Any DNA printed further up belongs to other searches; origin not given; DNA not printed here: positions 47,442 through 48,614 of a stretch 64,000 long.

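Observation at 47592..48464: Secreted protein with three GW(A)W-x3-IGWISF repeats inside the type IV pilus operon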

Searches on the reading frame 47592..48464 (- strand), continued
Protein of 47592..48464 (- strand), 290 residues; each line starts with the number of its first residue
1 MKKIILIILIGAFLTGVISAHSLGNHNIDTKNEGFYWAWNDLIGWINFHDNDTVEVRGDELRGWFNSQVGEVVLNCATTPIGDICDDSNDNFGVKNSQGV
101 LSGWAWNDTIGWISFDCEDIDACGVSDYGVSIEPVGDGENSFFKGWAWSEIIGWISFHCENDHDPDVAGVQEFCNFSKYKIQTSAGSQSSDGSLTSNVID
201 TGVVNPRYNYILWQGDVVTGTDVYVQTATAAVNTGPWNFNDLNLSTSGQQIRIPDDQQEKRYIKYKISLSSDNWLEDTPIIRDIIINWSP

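Call 40: find_encoding_contigs(protein=P0001, flank=3000, max_places=3)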
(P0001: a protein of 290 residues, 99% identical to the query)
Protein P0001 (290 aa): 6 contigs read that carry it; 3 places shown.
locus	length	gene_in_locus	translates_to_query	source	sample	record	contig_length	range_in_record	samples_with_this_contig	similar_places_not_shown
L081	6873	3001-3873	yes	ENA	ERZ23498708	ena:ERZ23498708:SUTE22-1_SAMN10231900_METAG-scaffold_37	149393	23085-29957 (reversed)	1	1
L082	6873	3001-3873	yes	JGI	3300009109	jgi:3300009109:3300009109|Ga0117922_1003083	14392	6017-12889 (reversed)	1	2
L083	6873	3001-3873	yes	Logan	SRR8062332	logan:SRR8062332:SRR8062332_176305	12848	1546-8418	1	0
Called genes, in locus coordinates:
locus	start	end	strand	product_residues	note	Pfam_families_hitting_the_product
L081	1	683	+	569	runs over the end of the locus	PF05157:MshEN, PF00437:T2SSE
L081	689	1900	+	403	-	PF28597:T2SSF_N (faint), PF00482:T2SSF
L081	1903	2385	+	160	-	PF07963:N_methyl (weak)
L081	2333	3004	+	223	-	PF07963:N_methyl (weak)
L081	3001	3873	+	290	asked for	-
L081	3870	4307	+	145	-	-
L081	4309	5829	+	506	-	PF11104:PilM_2 (weak)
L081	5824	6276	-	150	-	PF01195:Pept_tRNA_hydro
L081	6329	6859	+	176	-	PF10502:Peptidase_S26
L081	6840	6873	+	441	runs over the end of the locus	PF13393:tRNA-synt_His, PF00587:tRNA-synt_2b, PF03129:HGTP_anticodon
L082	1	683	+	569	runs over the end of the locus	PF05157:MshEN, PF00437:T2SSE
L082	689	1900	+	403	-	PF28597:T2SSF_N (faint), PF00482:T2SSF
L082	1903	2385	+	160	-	PF07963:N_methyl (weak)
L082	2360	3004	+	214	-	PF07963:N_methyl (weak)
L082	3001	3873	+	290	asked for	-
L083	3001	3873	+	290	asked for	-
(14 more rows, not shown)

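Call 43: find_homologous_proteins(query=P0086, max_evalue=1e-10)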
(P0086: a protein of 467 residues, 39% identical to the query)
Query P0086 (467 aa): 659 proteins with E <= 1e-10 among 8000 candidates; the best 120 are listed.
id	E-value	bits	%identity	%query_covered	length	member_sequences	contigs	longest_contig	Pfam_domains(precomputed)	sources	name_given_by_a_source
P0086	0.0e+0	1054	100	100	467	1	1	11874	-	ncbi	-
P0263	2.8e-181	622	59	99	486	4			-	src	-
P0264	2.1e-172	592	55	99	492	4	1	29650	-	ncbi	-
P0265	1.8e-168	579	55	99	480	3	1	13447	-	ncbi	-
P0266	1.7e-167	576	56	100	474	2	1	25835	-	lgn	-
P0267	2.3e-164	566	54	100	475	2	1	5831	-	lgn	-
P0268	2.9e-164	565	55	100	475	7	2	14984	-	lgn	-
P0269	2.2e-162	559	55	99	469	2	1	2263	-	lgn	-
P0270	3.9e-162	558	53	99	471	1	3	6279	-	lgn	-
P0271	3.7e-160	552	55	99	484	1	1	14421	-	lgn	-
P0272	4.3e-158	545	53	99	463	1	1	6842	-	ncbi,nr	ncbi:MAG: hypothetical protein Q7R62_03565, partial [bacterium]|nr:hypothetical protein [bacterium]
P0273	9.7e-158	544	55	100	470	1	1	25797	PF07963.18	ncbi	ncbi:MAG: prepilin-type N-terminal cleavage/methylation domain-containing protein [Candidatus Paceib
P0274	3.0e-157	542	52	100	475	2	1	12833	-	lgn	-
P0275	7.4e-153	528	52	99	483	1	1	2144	-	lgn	-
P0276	1.5e-152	527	51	99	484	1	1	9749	-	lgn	-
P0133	3.3e-147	509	49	100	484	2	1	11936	-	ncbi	-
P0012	1.6e-112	395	51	46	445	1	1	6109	-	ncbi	-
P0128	1.4e-103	365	42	99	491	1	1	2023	-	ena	-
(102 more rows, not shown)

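Call 47: search_protein_families(library=phrogs, proteins=[window:47592-48464:-], max_evalue=1)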
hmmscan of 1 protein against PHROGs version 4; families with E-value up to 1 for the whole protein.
window:47592-48464:- (290 aa): 1 family
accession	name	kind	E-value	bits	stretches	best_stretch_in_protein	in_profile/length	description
phrog_30446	-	unknown function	0.02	14.5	1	193-283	214-307/486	-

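Call 52: predict_structure(alignment_id=A3)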
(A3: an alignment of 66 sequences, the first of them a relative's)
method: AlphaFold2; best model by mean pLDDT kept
length: 467 residues; sequences in the alignment: 66
mean_pLDDT: 92.2   pTM: 0.73
mean pLDDT of the five models: 92.2, 91.6, 91.1, 90.8, 88.6
residues with pLDDT >= 90: 369; 70-90: 79; 50-70: 11; < 50: 8
segments of 3 or more residues with pLDDT < 50: 1-4, 209-212
pLDDT, mean of each block of 10 residues (from residue 1): 56 85 84 85 95 97 95 97 95 96 98 95 94 97 95 94 97 97 97 91 72 80 96 95 92 96 88 92 95 96 94 94 96 81 86 88 98 96 95 98 96 96 95 95 95 93 97
secondary structure, 60 per line:
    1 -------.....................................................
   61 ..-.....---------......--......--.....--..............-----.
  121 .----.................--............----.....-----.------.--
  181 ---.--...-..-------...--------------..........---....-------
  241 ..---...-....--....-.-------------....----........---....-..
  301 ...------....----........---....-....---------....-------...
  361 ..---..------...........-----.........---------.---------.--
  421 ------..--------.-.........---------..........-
elements in order: H8-62 H64-68 E78-83 E86-91 E94-98 E101-114 E126-142 E145-156 E161-165 E187-189 E200-202 E217-226 E230-233 E246-248 E250-253 E256-259 E275-278 E283-290 E294-297 H300-303 E310-313 E318-325 E329-332 E347-350 E358-362 E374-384 E390-398 E439-447 E457-466

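Call 54: fold_search(model_id=the predicted structure, library=pdb)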
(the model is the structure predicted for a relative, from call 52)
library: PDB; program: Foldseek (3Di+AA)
matches with E <= 10: 761; with E <= 0.001: 4
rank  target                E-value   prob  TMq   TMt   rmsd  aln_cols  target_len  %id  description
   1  8eap_D                1.1e-05  0.96  0.16  0.16  36.9       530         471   11  Cryo-EM structure of the in-situ gp10-gp26 from bacteriophage P22 (released 2023-09-06)
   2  8u10_1                3.2e-05  0.84  0.15  0.15  36.8       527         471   11  In situ cryo-EM structure of bacteriophage P22 gp1:gp4:gp5:gp10:gp9 N-term complex in conformation 1 at 3.2A resolutio (released 2023-11-22)
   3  7sg7_S                6.3e-05  0.69  0.14  0.14  36.7       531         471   11  In situ cryo-EM structure of bacteriophage Sf6 gp8:gp14N complex at 2.8 A resolution (released 2022-11-09)
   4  9jg6_a                1.0e-04  0.51  0.13  0.13  36.0       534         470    9  The tail-complex structure of phage P22 (released 2025-02-26)
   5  2c26                  1.8e-03  0.63  0.15  0.25  19.8       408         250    9  Structural basis for the promiscuous specificity of the carbohydrate- binding modules from the beta-sandwich super famil (released 2005-10-18)
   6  2g9g                  5.3e-03  0.85  0.16  0.33  22.0       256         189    8  Crystal structure of His-tagged mouse PNGase C-terminal domain (released 2006-10-24)
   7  1umi_A                1.1e-02  0.94  0.14  0.30   9.4       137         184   12  Structural basis of sugar-recognizing ubiquitin ligase (released 2004-04-06)
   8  9e8g_u                1.3e-02  1.00  0.17  0.41   5.9       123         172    9  Nub1/Fat10-processing human 26S proteasome bound to Txnl1 with Rpt5 at top of spiral staircase (released 2024-12-04)
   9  2rj2                  2.4e-02  0.63  0.13  0.27  18.1       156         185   11  Crystal Structure of the Sugar Recognizing SCF Ubiquitin Ligase at 1.7 Resolution (released 2008-10-14)
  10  7drb_A                2.5e-02  0.28  0.13  0.22  18.2       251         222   11  Crystal structure of plant receptor like protein RXEG1 with xyloglucanase XEG1 (released 2022-06-22)
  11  8a28_A                2.7e-02  0.94  0.15  0.17   7.0       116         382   12  Structure of the astacin zymogen of LAST-MAM from Limulus polyphemus (released 2022-10-19)
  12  2e31_A                3.0e-02  0.91  0.15  0.27   8.1       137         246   12  Structural basis for selection of glycosylated substrate by SCFFbs1 ubiquitin ligase (released 2007-03-20)
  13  9vql_A                3.1e-02  0.15  0.16  0.10  27.5       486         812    8  Cryo-EM structure of the dimeric Elapor1 mutant (released 2025-07-23)
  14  7vrp_F                3.7e-02  0.12  0.14  0.16  35.2       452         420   10  Structure of infectious bursal disease virus Gx strain (released 2022-03-30)
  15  7qyd_B                3.7e-02  0.07  0.11  0.09  35.7       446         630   12  mosquitocidal Cry11Ba determined at pH 6.5 from naturally-occurring nanocrystals by Serial femtosecond crystallography (released 2022-07-27)
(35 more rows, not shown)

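Call 58: fold_search(model_id=the predicted structure, library=viral)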
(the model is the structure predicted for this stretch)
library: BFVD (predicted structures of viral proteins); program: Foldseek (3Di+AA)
matches with E <= 10: 1330; with E <= 0.001: 40
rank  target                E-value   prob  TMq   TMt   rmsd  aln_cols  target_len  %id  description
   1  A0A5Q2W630            5.5e-06  1.00  0.27  0.19  17.4       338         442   12  (no name in the UniProt tables at hand)
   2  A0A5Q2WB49            5.8e-06  1.00  0.25  0.20  15.8       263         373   12  (no name in the UniProt tables at hand)
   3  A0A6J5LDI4            6.4e-06  1.00  0.28  0.13  17.8       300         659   10  Uncharacterized protein [uncultured Caudovirales phage]
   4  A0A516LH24            4.6e-05  0.99  0.21  0.15  17.3       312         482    7  (no name in the UniProt tables at hand)
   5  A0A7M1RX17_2          4.6e-05  0.98  0.21  0.07  17.7       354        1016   12  Stabilization protein [uncultured phage cr108_1]
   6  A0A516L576            4.8e-05  1.00  0.29  0.18  17.8       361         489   10  (no name in the UniProt tables at hand)
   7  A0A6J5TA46            5.4e-05  1.00  0.27  0.15  17.2       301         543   13  Bacteriophage P22, Gp10, DNA-stabilising [uncultured Caudovirales phage]
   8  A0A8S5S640            5.7e-05  0.99  0.25  0.08  19.2       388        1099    9  Uncharacterized protein [Podoviridae sp. ctsUe5]
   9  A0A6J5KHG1            6.3e-05  0.99  0.25  0.15  17.5       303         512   12  Bacteriophage P22, Gp10, DNA-stabilising [uncultured Caudovirales phage]
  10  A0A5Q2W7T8            7.0e-05  1.00  0.28  0.15  17.2       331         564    9  (no name in the UniProt tables at hand)
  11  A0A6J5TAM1            7.4e-05  1.00  0.25  0.17  17.6       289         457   10  Bacteriophage P22, Gp10, DNA-stabilising [uncultured Caudovirales phage]
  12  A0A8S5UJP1            8.2e-05  1.00  0.28  0.13  18.5       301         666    9  Uncharacterized protein [Podoviridae sp. ct9A73]
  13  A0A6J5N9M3            8.7e-05  1.00  0.25  0.11  17.5       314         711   10  Uncharacterized protein [uncultured Caudovirales phage]
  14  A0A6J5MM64            1.0e-04  0.99  0.25  0.15  18.6       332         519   10  Uncharacterized protein [uncultured Caudovirales phage]
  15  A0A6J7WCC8            1.1e-04  1.00  0.26  0.15  18.1       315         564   12  Uncharacterized protein [uncultured Caudovirales phage]
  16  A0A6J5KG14            1.2e-04  0.99  0.23  0.15  18.2       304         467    8  Bacteriophage P22, Gp10, DNA-stabilising [uncultured Caudovirales phage]
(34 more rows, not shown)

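Call 59: list_cluster_members(proteins=[P0255, P0209, P0235, P0248, P0213, P0124, P0139, P0174, P0260])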
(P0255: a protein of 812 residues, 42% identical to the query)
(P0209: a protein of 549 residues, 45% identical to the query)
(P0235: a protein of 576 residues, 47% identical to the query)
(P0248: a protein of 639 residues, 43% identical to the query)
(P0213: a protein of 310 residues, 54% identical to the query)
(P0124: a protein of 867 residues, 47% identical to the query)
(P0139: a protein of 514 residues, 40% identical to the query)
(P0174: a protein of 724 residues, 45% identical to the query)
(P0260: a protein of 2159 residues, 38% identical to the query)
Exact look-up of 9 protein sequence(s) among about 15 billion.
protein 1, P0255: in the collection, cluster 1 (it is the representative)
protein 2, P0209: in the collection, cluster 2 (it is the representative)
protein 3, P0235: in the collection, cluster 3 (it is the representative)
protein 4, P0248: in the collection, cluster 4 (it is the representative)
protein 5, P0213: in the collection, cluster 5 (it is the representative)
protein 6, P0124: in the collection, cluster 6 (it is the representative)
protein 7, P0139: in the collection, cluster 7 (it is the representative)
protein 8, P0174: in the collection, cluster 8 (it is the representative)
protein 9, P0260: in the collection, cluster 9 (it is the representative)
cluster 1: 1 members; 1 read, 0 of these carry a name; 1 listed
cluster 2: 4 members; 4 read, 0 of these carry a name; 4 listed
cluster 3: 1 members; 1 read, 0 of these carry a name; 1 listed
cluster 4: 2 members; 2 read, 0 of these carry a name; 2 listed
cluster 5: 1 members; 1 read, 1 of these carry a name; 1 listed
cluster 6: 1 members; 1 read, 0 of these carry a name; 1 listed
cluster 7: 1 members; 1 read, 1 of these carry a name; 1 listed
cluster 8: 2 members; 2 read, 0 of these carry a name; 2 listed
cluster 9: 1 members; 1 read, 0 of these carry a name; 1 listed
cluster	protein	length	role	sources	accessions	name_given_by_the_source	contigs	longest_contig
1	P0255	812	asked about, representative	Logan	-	-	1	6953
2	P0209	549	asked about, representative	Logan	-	-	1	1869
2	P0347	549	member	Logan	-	-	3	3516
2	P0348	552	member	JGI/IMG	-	-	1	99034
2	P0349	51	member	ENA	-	-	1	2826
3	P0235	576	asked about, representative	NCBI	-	-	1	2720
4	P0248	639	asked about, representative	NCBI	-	-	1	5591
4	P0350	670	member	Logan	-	-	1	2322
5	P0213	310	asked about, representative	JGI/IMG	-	type II secretory pathway pseudopilin PulG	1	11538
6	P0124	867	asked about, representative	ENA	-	-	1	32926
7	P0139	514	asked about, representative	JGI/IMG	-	hypothetical protein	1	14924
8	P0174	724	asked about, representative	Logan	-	-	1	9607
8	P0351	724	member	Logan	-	-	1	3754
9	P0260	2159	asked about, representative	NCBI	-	-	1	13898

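Call 61: search_protein_families(library=pfam, proteins=[L040:8772-9992:-, L061:8652-9935:-, L066:8634-9965:-, L080:8514-9905:-, L040:9968-10933:+, L071:7931-8656:+], max_evalue=0.1)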
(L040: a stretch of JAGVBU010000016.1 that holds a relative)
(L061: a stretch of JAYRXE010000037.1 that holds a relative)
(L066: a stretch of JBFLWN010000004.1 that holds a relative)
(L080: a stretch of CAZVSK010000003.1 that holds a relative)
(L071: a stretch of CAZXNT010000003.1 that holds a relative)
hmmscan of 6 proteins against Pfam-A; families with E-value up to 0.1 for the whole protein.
L040:8772-9992:- (406 aa): 1 family
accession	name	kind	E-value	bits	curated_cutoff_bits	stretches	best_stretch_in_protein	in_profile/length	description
PF00932.25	LTD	-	1.3e-26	93.6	34.3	2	293-406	5-107/109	Lamin Tail Domain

L061:8652-9935:- (427 aa): 1 family
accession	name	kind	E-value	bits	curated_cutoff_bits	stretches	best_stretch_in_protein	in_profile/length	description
PF00932.25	LTD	-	6.5e-28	97.7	34.3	2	284-396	5-108/109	Lamin Tail Domain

L066:8634-9965:- (443 aa): 1 family
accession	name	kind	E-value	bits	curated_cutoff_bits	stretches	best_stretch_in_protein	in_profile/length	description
PF00932.25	LTD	-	7.9e-27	94.2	34.3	2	301-414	4-107/109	Lamin Tail Domain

L080:8514-9905:- (463 aa): 1 family
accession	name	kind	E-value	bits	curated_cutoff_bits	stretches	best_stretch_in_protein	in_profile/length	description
PF00932.25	LTD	-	1.9e-31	109.1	34.3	2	325-436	5-108/109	Lamin Tail Domain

L040:9968-10933:+ (321 aa): 0 families

L071:7931-8656:+ (241 aa): 0 families
